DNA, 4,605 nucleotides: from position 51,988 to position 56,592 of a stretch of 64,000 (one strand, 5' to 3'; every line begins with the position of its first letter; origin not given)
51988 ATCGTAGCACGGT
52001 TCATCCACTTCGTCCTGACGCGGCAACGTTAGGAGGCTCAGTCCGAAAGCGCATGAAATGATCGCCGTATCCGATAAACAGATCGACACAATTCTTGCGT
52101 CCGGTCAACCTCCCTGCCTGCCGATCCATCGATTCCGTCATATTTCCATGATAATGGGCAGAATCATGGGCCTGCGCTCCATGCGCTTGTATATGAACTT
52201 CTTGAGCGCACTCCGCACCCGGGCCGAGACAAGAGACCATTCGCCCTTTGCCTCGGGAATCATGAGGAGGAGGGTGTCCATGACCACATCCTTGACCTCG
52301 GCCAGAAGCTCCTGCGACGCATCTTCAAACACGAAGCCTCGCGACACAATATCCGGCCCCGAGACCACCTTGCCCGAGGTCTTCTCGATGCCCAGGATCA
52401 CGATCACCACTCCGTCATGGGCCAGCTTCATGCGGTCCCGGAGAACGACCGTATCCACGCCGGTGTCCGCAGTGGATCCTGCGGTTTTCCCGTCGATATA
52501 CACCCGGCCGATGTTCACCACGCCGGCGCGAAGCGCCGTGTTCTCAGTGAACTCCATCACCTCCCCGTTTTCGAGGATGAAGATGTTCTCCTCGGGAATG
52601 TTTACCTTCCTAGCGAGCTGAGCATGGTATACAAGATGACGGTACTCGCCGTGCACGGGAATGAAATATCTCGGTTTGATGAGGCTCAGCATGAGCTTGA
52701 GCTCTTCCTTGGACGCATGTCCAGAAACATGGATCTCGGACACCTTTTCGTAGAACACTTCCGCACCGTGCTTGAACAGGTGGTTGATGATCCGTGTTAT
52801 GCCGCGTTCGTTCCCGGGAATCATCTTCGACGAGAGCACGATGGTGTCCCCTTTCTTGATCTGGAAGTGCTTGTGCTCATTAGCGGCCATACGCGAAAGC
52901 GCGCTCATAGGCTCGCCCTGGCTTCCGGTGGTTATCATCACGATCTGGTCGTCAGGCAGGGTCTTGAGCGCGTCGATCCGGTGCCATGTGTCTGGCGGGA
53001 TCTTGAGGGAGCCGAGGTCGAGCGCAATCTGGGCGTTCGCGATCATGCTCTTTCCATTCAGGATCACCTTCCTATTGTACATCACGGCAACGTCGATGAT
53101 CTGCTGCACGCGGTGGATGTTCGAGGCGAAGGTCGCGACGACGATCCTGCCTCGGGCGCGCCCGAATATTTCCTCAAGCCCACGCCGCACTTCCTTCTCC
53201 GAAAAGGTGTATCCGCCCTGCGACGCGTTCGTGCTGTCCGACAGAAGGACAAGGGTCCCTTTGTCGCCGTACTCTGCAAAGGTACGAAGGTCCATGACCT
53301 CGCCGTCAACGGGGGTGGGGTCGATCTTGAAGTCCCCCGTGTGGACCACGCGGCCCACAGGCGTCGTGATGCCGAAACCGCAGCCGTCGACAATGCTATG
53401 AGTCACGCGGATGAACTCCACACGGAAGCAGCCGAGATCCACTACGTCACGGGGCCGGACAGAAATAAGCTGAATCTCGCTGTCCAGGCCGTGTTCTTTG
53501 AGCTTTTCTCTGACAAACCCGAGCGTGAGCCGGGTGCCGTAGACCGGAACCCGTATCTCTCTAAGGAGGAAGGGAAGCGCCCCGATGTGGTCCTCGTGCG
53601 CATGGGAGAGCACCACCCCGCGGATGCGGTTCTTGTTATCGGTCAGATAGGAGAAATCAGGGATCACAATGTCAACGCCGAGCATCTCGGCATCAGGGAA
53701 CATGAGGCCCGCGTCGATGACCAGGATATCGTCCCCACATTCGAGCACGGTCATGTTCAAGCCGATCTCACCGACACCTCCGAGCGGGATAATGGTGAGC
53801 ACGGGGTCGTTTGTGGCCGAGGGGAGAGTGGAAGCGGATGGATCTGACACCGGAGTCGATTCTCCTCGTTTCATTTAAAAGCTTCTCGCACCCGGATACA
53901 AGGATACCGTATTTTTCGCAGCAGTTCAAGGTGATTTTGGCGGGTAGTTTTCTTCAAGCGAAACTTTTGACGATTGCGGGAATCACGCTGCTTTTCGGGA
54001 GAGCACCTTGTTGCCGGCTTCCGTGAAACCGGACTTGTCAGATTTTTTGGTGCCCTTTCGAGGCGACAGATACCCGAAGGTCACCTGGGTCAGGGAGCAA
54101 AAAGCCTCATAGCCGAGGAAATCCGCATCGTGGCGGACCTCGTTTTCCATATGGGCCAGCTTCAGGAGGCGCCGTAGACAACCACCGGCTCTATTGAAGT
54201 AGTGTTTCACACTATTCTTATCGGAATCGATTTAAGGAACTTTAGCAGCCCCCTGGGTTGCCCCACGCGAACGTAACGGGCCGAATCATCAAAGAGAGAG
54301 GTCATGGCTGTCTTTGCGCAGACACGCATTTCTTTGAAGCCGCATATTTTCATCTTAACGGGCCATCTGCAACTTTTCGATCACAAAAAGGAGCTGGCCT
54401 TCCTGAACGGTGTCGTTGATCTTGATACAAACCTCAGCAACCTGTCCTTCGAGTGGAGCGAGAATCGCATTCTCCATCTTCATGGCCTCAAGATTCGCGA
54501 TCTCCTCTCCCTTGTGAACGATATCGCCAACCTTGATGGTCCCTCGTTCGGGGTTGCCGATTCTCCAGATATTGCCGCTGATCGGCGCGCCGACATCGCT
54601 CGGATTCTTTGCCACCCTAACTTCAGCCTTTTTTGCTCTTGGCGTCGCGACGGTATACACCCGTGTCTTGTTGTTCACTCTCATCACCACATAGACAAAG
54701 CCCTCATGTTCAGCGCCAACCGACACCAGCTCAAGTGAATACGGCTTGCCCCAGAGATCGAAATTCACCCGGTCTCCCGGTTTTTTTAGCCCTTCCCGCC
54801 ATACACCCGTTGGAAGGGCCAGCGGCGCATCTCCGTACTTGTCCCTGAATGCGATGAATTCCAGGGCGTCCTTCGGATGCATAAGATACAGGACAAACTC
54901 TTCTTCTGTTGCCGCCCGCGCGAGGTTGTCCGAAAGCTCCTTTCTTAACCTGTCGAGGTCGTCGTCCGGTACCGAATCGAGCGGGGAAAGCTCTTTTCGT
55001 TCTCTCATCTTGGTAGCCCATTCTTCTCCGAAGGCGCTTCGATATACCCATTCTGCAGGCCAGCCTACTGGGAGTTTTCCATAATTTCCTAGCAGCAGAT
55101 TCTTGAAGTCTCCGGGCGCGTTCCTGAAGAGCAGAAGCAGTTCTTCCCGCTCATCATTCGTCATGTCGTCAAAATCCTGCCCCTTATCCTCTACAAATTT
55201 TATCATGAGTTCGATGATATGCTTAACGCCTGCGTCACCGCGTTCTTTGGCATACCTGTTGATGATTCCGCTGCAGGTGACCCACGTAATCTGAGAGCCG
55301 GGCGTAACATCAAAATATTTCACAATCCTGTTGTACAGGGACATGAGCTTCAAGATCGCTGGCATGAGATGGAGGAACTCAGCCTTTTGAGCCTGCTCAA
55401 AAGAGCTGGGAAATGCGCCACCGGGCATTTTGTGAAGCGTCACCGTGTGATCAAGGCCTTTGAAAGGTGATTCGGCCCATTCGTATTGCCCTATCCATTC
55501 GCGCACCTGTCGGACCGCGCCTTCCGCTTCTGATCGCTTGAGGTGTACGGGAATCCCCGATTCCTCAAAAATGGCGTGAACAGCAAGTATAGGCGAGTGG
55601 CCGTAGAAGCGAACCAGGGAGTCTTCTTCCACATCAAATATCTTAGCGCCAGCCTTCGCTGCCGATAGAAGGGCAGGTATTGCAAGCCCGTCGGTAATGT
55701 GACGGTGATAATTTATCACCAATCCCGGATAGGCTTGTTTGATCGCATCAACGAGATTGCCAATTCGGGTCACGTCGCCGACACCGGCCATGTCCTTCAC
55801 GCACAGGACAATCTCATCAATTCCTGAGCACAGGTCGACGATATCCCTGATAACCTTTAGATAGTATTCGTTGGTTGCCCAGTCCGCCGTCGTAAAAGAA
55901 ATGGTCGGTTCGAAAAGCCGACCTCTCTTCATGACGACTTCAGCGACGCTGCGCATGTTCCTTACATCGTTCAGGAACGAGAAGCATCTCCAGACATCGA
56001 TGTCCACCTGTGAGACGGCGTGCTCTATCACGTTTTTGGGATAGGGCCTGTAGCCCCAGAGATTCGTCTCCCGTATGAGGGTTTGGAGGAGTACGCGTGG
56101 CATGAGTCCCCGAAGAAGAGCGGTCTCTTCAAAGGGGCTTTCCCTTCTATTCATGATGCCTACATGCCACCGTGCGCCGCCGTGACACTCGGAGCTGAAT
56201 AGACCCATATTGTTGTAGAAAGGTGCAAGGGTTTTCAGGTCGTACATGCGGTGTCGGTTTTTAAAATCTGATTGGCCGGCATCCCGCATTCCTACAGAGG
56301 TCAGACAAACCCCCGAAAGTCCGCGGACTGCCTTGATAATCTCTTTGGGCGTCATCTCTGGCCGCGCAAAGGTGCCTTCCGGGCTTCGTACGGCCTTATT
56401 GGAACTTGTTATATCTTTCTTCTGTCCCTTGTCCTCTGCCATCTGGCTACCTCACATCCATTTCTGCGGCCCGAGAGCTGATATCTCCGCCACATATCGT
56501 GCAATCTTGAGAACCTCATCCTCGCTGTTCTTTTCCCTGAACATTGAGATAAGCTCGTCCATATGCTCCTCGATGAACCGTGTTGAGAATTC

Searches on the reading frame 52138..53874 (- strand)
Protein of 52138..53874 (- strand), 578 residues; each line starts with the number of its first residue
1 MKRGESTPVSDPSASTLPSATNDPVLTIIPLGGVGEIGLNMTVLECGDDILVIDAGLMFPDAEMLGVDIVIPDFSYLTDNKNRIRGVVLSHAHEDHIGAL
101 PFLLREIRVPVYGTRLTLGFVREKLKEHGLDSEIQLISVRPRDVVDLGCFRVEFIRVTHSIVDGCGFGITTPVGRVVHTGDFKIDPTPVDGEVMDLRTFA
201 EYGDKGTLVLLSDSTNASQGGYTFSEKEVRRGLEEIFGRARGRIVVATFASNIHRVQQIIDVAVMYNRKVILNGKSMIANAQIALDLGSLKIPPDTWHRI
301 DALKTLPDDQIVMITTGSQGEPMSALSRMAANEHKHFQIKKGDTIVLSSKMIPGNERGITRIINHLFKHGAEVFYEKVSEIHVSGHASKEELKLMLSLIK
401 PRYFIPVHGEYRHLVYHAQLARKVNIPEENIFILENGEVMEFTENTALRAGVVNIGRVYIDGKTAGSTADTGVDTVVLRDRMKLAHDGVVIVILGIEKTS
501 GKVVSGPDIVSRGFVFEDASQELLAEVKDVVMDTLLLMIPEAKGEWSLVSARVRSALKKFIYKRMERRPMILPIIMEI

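Call 7: search_protein_families(library=pfam, proteins=[window:52138-53874:-], max_evalue=0.001)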
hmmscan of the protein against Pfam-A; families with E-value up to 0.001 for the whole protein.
window:52138-53874:- (578 aa): 5 families
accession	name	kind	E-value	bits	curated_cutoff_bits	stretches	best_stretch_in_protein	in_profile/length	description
PF22505.1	RNase_J_b_CASP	-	2.4e-49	166.8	27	1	242-366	2-126/126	Ribonuclease J, beta-CASP domain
PF17770.6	RNase_J_C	-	3.4e-30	105.5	23.8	1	477-578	1-102/102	Ribonuclease J C-terminal domain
PF07521.17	RMMBL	-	5.3e-14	52.4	21.6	1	377-423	7-55/63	Zn-dependent metallo-hydrolase RNA specificity domain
PF00753.33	Lactamase_B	-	1.8e-12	48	22.7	1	40-184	7-152/196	Metallo-beta-lactamase superfamily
PF12706.13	Lactamase_B_2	-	1.1e-09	38.7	27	1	79-185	26-146/200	Beta-lactamase superfamily domain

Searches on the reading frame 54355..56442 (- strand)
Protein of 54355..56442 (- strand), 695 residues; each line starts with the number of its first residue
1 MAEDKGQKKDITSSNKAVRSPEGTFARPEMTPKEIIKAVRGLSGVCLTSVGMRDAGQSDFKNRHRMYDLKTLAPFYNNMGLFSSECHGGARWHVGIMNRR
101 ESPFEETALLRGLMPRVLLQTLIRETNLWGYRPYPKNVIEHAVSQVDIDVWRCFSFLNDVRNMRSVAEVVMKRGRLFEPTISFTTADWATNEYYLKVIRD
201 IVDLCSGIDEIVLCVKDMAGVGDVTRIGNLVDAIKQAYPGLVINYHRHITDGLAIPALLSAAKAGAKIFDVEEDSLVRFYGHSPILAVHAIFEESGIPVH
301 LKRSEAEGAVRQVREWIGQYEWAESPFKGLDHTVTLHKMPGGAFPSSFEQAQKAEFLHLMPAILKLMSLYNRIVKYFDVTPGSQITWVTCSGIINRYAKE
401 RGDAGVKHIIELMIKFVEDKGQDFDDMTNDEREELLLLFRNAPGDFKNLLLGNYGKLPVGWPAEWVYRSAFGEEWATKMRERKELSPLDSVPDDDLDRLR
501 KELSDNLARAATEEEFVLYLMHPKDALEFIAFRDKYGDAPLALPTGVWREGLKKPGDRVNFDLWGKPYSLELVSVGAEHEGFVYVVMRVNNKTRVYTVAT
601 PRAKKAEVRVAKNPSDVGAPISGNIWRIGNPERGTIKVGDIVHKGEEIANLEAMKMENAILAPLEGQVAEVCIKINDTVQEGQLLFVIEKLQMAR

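Call 15: search_protein_families(library=pfam, proteins=[window:54355-56442:-], max_evalue=0.0001)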
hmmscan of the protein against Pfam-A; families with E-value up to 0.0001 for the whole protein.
window:54355-56442:- (695 aa): 4 families
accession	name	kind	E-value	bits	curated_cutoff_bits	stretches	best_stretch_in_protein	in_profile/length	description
PF02436.23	PYC_OADA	-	9.2e-35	120.6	27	1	334-567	1-196/201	Conserved carboxylase domain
PF00364.28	Biotin_lipoyl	-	2.1e-14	53.6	22.1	1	617-688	3-73/73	Biotin-requiring enzyme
PF13375.12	RnfC_N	-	2.8e-05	24.5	25.6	1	603-672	16-81/101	RnfC Barrel sandwich hybrid domain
PF13533.13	Biotin_lipoyl_2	-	3.3e-05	24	29.8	0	662-689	5-32/32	Biotin-lipoyl like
